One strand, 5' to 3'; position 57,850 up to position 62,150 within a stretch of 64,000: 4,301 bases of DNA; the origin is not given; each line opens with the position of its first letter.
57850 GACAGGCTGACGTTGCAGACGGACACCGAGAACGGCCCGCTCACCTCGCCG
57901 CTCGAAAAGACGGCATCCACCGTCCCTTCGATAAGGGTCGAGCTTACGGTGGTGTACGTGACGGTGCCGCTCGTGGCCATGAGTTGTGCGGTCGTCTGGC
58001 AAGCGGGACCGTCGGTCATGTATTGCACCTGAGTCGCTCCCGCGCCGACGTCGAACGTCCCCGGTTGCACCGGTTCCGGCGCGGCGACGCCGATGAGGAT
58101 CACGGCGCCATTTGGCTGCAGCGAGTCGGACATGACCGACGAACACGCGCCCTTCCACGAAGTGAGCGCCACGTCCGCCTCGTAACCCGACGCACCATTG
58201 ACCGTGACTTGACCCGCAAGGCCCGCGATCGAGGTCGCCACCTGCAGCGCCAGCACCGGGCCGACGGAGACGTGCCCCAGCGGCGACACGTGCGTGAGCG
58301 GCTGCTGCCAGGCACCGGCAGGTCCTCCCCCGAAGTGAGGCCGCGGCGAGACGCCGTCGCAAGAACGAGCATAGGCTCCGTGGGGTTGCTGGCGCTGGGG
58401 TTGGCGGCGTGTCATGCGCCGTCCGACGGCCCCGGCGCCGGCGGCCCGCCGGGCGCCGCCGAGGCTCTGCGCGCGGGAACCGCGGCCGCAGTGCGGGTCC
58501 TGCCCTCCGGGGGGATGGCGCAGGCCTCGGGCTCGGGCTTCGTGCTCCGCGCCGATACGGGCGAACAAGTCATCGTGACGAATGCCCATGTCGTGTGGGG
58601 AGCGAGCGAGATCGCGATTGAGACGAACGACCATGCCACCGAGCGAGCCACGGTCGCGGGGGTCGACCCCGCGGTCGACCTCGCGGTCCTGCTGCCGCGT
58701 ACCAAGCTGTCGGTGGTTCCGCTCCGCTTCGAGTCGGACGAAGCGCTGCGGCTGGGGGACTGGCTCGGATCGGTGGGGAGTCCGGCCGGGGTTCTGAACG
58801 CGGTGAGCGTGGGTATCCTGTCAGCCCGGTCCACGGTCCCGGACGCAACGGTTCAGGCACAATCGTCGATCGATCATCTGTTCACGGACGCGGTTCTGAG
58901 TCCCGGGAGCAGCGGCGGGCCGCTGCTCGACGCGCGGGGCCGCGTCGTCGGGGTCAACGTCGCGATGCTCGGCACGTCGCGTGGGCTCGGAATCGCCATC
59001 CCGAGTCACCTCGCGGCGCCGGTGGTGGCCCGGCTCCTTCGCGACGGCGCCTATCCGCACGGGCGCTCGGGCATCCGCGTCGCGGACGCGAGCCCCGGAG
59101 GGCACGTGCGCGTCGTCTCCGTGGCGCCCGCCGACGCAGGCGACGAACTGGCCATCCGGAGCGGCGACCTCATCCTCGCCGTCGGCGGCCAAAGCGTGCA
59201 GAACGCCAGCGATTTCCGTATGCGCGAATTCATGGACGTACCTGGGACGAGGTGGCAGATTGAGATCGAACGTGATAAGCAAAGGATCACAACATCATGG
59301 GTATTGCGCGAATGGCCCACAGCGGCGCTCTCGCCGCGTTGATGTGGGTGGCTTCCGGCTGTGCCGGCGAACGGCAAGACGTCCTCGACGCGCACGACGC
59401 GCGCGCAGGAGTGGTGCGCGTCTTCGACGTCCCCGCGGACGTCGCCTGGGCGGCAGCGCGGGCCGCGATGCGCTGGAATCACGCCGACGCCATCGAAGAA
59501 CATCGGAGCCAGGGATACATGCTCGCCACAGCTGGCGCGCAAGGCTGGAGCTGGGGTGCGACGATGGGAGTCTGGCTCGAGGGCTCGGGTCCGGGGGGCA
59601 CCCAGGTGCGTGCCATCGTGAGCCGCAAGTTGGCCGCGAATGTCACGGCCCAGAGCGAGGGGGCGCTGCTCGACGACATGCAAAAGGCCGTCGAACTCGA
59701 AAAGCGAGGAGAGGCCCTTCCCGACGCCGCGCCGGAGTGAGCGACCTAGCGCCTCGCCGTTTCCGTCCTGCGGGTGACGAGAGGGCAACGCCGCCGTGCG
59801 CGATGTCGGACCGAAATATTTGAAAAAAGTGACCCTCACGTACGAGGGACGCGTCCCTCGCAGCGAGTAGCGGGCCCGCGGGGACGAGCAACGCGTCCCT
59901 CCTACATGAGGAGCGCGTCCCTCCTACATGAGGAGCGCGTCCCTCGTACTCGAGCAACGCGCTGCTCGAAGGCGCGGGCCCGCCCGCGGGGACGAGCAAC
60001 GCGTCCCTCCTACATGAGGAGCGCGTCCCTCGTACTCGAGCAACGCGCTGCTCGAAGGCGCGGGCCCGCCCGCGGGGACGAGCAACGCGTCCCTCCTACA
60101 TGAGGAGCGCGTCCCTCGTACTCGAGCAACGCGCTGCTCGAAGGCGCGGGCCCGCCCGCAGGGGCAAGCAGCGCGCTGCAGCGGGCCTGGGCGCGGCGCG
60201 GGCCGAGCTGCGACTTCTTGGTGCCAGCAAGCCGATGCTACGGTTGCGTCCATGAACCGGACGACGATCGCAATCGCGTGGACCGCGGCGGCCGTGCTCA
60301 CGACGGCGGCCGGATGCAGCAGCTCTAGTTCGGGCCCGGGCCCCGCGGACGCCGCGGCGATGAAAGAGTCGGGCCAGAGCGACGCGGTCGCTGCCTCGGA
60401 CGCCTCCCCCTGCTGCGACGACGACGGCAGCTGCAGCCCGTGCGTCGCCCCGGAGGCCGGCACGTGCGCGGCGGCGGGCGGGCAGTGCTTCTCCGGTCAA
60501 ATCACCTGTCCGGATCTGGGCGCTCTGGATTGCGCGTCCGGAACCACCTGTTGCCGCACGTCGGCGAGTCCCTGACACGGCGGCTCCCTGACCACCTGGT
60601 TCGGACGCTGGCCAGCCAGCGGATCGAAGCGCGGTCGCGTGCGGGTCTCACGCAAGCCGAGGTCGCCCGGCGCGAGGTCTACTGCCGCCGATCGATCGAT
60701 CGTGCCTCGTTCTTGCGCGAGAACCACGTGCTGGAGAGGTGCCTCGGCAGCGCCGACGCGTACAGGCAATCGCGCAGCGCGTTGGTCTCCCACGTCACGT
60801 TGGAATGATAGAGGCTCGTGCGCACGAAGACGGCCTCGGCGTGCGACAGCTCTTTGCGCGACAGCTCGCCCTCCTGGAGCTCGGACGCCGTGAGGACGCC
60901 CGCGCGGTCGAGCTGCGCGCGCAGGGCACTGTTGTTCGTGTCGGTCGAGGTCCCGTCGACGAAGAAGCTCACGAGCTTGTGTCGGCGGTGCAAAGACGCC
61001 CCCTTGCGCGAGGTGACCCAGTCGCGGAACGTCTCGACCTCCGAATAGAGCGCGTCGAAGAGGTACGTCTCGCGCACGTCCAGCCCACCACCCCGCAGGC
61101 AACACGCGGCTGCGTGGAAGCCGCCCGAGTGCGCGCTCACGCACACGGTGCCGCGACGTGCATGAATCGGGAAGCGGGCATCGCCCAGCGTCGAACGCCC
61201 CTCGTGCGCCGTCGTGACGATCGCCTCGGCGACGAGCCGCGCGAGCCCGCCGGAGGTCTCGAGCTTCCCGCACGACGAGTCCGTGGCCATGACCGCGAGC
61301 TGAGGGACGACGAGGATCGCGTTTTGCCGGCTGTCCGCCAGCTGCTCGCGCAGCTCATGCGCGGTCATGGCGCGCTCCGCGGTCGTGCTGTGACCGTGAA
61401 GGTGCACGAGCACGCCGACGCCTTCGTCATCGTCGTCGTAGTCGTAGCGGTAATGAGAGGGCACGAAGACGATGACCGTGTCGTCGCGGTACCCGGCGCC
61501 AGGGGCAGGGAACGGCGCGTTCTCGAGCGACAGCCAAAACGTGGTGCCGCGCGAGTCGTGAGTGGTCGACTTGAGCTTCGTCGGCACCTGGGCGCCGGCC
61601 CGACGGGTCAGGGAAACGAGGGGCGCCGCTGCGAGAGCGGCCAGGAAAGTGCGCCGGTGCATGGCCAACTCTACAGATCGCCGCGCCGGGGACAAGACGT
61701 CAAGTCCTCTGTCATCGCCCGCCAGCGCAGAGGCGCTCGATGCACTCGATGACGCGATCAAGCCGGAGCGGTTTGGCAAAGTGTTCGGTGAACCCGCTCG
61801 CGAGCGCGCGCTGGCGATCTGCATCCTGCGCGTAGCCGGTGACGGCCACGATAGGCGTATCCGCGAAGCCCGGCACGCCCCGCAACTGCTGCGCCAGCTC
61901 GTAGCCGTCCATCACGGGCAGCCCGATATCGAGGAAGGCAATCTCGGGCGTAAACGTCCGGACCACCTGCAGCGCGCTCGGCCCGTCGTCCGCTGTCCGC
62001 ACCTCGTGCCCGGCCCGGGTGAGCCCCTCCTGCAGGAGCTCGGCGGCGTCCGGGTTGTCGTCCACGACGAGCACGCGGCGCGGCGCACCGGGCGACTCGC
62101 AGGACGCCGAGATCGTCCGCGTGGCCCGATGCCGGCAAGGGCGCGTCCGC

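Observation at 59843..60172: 86-bp-period tandem repeat array rich in nested palindromes in an intergenic region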

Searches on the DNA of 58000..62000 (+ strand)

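Call 6: search_rna_families(source=window, start=58000, end=62000, threshold=evalue, max_evalue=1)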
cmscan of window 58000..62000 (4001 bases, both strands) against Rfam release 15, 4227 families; matches with E-value up to 1: 1.
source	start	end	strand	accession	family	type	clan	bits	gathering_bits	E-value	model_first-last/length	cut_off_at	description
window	59834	59933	-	RF01581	RUF6-5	Gene; sRNA;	-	21.8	70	0.58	14-112/156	no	Plasmodium RNA of unknown function RUF6-5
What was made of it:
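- On Known structured RNA family (Rfam): In the permissive scan the only match was a chance-level Plasmodium RUF6-5 hit, 21.8 bits against a threshold of 70 (call 6).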

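Call 36: search_dna_similar(query=window:59800-60260:+, collection=plasmids, mode=distant, max_evalue=0.01, max_rows=10)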
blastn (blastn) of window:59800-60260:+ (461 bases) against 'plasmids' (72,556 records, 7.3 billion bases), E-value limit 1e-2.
No match.
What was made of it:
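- On Operator or iteron array: No plasmid similarity (call 36).
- Tried and rejected: A plasmid similarity search, to test the iteron idea, found nothing (call 36).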

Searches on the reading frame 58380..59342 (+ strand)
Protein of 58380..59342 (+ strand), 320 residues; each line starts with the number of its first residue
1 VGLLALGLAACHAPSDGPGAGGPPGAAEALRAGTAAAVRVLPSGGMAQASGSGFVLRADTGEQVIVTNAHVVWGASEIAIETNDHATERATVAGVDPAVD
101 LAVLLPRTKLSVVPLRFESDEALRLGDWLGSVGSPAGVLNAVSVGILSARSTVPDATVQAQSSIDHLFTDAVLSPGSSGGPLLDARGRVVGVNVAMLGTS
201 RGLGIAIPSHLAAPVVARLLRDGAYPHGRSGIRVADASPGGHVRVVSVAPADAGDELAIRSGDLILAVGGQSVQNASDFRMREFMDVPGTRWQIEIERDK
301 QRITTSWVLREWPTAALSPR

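Call 15: search_protein_families(library=pfam, proteins=[window:58380-59342:+], max_evalue=0.01)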
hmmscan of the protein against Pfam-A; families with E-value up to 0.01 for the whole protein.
window:58380-59342:+ (320 aa): 5 families
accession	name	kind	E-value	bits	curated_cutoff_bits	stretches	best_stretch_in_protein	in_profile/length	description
PF13365.12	Trypsin_2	-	1e-25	91.6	27.6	1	51-192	1-144/144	Trypsin-like peptidase domain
PF13180.12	PDZ_2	-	3.6e-07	30.8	27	1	231-305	4-76/80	PDZ domain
PF00089.32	Trypsin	-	1.3e-06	28.8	20.6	1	61-213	33-217/220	Trypsin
PF00595.29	PDZ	-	5.3e-06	27.2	23.2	1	226-289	8-73/81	PDZ domain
PF17820.7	PDZ_6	-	0.0005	20.2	27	1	245-280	2-37/54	PDZ domain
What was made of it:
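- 58380..59342 (+): HtrA-like serine protease gene (Trypsin_2 + PDZ). Call 15.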

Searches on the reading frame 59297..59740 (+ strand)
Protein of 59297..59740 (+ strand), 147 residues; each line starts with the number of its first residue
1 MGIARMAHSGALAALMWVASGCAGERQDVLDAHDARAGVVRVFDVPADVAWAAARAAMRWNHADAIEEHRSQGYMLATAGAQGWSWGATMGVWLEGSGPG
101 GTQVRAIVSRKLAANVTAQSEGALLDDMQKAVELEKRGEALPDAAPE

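Call 8: find_encoding_contigs(protein=window:59297-59740:+, flank=10000, max_places=10)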
Protein window:59297-59740:+ (147 aa): 1 contig read that carries it; 1 place shown.
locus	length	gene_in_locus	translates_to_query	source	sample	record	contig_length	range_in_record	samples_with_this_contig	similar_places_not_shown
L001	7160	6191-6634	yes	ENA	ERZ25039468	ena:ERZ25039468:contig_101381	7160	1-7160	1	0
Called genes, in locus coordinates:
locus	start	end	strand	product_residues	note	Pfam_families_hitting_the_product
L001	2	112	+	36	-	?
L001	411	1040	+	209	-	-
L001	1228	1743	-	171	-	-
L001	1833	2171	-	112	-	-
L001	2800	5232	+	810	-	-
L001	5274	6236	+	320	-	PF00089:Trypsin (weak), PF13365:Trypsin_2, PF00595:PDZ (weak), PF13180:PDZ_2 (weak)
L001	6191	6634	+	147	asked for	-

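Call 15: search_protein_families(library=pfam, proteins=[window:59297-59740:+], max_evalue=0.01)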
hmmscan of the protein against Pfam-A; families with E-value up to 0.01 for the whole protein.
window:59297-59740:+ (147 aa): 0 families

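Call 21: find_homologous_proteins(query=window:59297-59740:+)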
Query window:59297-59740:+ (147 aa): 25 proteins with E <= 0.001 among 546 candidates.
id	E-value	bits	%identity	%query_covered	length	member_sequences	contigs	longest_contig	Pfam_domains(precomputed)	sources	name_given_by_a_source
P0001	3.1e-87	308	99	100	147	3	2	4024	-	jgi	jgi:hypothetical protein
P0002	1.5e-54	202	68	99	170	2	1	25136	-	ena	-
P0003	3.3e-54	201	67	100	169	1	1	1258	-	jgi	jgi:hypothetical protein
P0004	1.7e-53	198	71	88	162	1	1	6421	-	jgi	jgi:hypothetical protein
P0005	2.2e-53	198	72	86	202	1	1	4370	-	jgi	jgi:hypothetical protein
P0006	9.0e-53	196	74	86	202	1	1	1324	-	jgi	jgi:hypothetical protein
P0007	2.6e-52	195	70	92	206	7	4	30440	-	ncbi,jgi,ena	jgi:hypothetical protein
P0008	2.9e-52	195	71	88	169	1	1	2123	-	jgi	jgi:hypothetical protein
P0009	4.5e-51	191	71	86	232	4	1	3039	-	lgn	-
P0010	6.6e-51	190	71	86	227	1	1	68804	-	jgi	jgi:hypothetical protein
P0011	2.9e-50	188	69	86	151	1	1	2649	-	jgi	jgi:hypothetical protein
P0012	3.1e-50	188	65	90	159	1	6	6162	-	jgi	jgi:hypothetical protein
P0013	5.3e-50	187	69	90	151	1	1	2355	-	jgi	jgi:hypothetical protein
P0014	5.7e-50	187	65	94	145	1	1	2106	-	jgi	jgi:hypothetical protein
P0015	6.4e-50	187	68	86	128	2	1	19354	-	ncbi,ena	-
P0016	4.3e-49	184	64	90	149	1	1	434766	-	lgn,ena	-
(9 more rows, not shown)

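Call 22: find_encoding_contigs(protein=P0001, flank=5000, max_places=6)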
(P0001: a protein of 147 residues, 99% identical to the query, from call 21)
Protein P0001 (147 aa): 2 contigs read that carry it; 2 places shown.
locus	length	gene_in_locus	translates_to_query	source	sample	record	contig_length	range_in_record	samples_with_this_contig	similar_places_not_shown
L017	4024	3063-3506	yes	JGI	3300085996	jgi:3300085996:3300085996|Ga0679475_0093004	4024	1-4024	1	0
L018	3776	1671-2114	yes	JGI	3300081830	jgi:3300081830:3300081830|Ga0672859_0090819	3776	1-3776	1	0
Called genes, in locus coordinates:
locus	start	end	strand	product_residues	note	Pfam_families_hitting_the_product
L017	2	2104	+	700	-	?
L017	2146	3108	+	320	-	PF00089:Trypsin (weak), PF13365:Trypsin_2, PF00595:PDZ (weak), PF13180:PDZ_2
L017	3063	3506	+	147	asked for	-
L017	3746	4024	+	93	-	?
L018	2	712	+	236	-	?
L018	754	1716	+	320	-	PF00089:Trypsin (weak), PF13365:Trypsin_2, PF00595:PDZ (weak), PF13180:PDZ_2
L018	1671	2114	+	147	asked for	-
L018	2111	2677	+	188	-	-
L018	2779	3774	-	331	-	?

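Call 23: find_encoding_contigs(protein=P0002, flank=5000, max_places=4)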
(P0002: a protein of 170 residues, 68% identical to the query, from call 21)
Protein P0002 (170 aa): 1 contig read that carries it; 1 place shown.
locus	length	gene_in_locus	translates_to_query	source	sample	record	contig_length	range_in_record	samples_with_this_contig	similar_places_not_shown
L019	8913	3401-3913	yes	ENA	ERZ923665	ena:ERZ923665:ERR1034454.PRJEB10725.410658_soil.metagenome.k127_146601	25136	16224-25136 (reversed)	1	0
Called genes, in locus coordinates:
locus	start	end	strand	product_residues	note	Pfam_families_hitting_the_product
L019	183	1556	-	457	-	PF03781:FGE-sulfatase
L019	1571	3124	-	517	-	PF00069:Pkinase, PF07714:PK_Tyr_Ser-Thr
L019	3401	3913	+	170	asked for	-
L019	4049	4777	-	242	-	-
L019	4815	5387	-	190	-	-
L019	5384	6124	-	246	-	-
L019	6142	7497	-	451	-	-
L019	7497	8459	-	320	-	-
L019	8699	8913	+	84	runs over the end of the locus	PF12844:HTH_19 (weak), PF13560:HTH_31, PF01381:HTH_3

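Call 24: find_encoding_contigs(protein=P0007, flank=5000, max_places=6)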
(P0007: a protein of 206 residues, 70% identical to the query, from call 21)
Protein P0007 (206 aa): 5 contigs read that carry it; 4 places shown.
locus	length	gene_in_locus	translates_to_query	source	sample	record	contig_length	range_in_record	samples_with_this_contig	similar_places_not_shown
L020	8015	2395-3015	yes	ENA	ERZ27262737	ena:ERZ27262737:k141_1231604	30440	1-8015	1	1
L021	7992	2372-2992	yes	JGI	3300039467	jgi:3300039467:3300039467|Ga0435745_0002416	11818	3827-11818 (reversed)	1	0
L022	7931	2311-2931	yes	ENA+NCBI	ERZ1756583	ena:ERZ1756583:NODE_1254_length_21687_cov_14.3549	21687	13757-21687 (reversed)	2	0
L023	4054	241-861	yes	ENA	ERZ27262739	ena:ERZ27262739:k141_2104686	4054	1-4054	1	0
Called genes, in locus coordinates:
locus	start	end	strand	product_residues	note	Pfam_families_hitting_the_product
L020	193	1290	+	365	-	PF20720:nSTAND3 (weak), PF13191:AAA_16 (faint), PF07728:AAA_5, PF28529:McrB_lid (weak)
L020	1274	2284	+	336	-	-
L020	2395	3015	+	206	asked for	-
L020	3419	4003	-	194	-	PF10604:Polyketide_cyc2, PF03364:Polyketide_cyc (weak)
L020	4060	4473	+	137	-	-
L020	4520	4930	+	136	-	-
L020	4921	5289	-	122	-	PF12680:SnoaL_2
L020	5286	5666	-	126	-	-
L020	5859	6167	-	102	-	-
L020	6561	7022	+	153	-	PF07883:Cupin_2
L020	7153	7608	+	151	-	PF13474:SnoaL_3, PF14534:DUF4440 (weak)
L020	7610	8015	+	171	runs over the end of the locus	PF22016:DUF6933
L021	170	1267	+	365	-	PF20720:nSTAND3 (weak), PF13191:AAA_16 (faint), PF07728:AAA_5, PF28529:McrB_lid (weak)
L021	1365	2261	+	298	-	-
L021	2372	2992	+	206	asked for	-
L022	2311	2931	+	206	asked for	-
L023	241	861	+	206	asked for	-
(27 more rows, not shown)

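Call 27: find_encoding_contigs(protein=P0010, flank=4000, max_places=3)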
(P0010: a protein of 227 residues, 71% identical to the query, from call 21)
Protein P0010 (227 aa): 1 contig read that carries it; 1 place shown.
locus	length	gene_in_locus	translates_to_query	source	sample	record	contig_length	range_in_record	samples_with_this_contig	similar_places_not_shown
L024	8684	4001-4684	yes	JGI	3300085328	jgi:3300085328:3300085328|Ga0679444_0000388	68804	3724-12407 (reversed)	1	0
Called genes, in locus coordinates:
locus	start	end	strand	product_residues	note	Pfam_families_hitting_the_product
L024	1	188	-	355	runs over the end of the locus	-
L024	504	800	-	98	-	-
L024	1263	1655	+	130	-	-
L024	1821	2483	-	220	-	-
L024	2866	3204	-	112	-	PF02452:PemK_toxin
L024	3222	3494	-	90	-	-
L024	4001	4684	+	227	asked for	-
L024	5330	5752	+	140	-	-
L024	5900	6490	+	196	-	PF02798:GST_N, PF13417:GST_N_3, PF13409:GST_N_2, PF00043:GST_C (weak), PF14497:GST_C_3 (faint)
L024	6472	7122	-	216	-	PF02798:GST_N (faint), PF13417:GST_N_3, PF13409:GST_N_2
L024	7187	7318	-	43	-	-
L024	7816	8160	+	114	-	-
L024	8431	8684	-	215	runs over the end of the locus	PF02826:2-Hacid_dh_C (weak), PF03446:NAD_binding_2 (faint), PF03807:F420_oxidored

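Call 28: find_encoding_contigs(protein=P0016, flank=4000, max_places=3)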
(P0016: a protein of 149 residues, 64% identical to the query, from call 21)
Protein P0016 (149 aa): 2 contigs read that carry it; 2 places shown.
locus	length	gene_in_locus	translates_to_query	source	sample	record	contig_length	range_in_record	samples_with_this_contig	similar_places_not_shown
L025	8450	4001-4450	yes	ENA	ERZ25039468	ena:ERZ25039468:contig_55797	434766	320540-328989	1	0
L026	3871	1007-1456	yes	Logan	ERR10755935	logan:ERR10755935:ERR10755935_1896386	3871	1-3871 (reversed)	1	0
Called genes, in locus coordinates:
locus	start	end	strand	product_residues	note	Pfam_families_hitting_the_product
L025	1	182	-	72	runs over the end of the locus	-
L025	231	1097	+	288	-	PF21294:Polysacc_lyase_14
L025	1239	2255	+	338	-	PF00196:GerE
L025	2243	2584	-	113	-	PF00196:GerE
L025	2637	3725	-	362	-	PF01764:Lipase_3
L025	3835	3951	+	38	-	-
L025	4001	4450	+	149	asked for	-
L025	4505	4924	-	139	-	-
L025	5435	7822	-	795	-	PF15887:Peptidase_Mx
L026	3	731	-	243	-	?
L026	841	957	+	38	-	-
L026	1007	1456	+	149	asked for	-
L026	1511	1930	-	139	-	-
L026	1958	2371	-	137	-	-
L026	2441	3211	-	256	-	-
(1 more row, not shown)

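Call 29: find_encoding_contigs(protein=P0004, flank=4000, max_places=3)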
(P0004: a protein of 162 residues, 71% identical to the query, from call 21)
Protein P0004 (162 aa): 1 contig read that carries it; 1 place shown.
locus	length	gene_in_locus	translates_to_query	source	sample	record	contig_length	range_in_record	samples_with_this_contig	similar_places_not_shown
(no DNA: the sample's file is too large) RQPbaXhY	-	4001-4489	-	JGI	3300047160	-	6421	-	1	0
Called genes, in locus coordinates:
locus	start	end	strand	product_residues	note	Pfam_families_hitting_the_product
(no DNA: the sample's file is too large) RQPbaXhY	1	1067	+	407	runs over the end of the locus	?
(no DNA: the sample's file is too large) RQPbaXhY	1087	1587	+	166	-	PF11695:DUF3291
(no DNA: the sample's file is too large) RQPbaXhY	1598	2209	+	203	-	PF13489:Methyltransf_23, PF08241:Methyltransf_11, PF08242:Methyltransf_12 (weak), PF13649:Methyltransf_25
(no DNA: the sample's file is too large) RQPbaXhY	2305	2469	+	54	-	-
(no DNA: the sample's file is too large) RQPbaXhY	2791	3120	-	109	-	PF13620:CarboxypepD_reg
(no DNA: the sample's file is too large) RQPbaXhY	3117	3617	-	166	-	-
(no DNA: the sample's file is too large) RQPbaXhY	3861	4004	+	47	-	-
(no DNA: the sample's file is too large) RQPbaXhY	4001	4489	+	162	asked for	-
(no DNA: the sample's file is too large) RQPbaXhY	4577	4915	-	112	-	PF11154:DUF2934, PF00542:Ribosomal_L12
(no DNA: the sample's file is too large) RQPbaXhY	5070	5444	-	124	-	PF00903:Glyoxalase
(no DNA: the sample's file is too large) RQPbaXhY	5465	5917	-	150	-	PF00903:Glyoxalase, PF13669:Glyoxalase_4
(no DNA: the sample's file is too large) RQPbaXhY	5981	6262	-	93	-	?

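Call 38: search_protein_families(library=ncbifam, proteins=[window:59297-59740:+], max_evalue=0.001)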
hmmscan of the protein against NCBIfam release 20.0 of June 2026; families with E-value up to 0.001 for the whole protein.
window:59297-59740:+ (147 aa): 0 families

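Call 41: search_protein_families(library=pfam, proteins=[L001:2800-5232:+, L001:411-1040:+], max_evalue=0.001)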
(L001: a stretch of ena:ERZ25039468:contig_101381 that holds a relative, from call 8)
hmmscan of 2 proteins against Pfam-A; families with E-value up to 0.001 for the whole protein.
L001:2800-5232:+ (810 aa): 1 family
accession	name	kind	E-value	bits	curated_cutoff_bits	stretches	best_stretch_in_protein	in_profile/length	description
PF04519.19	Bactofilin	-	0.00039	21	27.9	0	103-145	55-97/98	Polymer-forming cytoskeletal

L001:411-1040:+ (209 aa): 0 families

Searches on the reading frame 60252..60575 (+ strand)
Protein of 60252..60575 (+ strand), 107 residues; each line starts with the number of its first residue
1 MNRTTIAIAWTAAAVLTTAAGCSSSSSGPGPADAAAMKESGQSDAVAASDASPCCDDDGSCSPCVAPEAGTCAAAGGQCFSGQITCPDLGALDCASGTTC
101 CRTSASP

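Call 7: find_encoding_contigs(protein=window:60252-60575:+, flank=10000, max_places=10)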
Protein window:60252-60575:+ (107 aa): no gene with exactly this product is on record in the collection.

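Call 15: search_protein_families(library=pfam, proteins=[window:60252-60575:+], max_evalue=0.01)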
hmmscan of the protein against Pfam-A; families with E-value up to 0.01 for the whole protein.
window:60252-60575:+ (107 aa): 0 families

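Call 35: find_homologous_proteins(query=window:60252-60575:+)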
Query window:60252-60575:+ (107 aa): 1 proteins with E <= 0.001 among 104 candidates.
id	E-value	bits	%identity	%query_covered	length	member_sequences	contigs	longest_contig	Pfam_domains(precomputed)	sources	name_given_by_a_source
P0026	1.2e-50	188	88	70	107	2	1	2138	-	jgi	jgi:hypothetical protein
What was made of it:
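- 60252..60575 (+): Gene for a 107-aa Cys-rich lipoprotein-like protein, downstream of the array. One homologue cluster was found (call 35).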

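Call 37: find_encoding_contigs(protein=P0026, flank=5000, max_places=6)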
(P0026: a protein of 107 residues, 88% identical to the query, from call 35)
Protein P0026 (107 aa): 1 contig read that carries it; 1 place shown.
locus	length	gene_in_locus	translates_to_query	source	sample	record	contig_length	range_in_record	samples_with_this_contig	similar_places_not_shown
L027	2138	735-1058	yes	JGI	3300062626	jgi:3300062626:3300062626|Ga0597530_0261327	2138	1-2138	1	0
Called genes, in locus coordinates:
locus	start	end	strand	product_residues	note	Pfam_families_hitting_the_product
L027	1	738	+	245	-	?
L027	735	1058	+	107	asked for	-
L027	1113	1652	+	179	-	PF00583:Acetyltransf_1, PF13673:Acetyltransf_10, PF13508:Acetyltransf_7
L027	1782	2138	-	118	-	?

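Call 38: search_protein_families(library=ncbifam, proteins=[window:60252-60575:+], max_evalue=0.001)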
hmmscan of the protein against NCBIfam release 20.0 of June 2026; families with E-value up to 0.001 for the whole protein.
window:60252-60575:+ (107 aa): 0 families
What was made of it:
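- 60252..60575 (+): No Pfam or NCBIfam family (calls 15, 38).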
